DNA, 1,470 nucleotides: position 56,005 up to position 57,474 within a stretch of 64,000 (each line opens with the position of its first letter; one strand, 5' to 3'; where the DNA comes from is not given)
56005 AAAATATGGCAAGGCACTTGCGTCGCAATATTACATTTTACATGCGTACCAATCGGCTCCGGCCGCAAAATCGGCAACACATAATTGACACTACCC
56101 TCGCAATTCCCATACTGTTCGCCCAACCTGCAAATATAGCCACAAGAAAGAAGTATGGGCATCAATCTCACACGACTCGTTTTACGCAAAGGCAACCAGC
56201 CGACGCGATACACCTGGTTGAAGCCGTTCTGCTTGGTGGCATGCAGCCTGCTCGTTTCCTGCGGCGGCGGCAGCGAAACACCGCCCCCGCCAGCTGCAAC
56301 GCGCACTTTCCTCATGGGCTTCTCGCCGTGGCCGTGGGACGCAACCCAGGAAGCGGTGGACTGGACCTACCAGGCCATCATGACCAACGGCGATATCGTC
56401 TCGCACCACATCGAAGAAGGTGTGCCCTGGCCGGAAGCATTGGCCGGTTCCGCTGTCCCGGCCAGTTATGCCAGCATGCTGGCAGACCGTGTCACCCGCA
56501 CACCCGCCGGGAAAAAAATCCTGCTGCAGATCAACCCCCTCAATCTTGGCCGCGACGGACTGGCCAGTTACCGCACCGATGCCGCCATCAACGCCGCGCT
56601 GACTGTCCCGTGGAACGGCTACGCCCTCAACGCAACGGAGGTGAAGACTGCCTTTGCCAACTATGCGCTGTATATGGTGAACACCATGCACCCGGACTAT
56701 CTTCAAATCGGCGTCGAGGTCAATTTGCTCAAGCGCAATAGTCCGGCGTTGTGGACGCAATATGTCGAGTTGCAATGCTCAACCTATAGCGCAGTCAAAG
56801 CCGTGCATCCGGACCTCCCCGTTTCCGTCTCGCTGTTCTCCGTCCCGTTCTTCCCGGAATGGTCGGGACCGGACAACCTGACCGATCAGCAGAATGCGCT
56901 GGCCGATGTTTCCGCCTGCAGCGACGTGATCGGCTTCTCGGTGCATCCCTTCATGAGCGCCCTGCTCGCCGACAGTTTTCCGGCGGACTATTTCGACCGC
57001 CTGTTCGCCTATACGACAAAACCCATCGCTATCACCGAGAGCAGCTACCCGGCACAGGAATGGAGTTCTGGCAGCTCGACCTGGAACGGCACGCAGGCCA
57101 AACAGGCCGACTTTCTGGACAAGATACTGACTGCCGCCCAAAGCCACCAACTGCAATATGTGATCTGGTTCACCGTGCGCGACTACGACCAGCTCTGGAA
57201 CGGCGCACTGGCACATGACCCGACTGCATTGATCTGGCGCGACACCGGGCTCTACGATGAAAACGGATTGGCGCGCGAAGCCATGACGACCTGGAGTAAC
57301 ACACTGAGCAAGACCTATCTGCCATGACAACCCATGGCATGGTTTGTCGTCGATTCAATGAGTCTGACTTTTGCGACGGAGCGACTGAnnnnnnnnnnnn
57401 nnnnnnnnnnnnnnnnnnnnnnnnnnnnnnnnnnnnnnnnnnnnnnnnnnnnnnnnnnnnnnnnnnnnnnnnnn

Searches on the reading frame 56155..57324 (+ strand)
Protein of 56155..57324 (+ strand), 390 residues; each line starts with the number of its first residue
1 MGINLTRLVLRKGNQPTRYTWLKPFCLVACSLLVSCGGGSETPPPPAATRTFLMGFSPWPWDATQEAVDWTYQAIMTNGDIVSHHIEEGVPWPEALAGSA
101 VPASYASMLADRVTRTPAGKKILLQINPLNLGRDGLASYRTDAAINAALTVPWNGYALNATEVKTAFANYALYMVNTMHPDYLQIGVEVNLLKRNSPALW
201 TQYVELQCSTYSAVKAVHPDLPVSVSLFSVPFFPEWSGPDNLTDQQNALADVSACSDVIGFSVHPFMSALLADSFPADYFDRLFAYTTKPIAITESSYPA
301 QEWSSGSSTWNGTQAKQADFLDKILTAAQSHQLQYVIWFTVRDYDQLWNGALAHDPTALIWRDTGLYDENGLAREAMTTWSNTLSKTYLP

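Call 17: search_protein_families(library=pfam, proteins=[window:56155-57324:+], max_evalue=0.01)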
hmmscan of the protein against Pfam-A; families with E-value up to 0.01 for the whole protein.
window:56155-57324:+ (390 aa): 0 families

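Call 19: search_solved_structures(query=window:56155-57324:+, max_evalue=10)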
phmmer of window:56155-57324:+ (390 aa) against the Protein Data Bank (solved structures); distinct sequences matched with E-value up to 10: 1.
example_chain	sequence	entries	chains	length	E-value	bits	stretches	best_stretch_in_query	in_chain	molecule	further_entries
7osk_A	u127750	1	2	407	0.00061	21.9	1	172-275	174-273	Arabinogalactan endo-1,4-beta-galactosidase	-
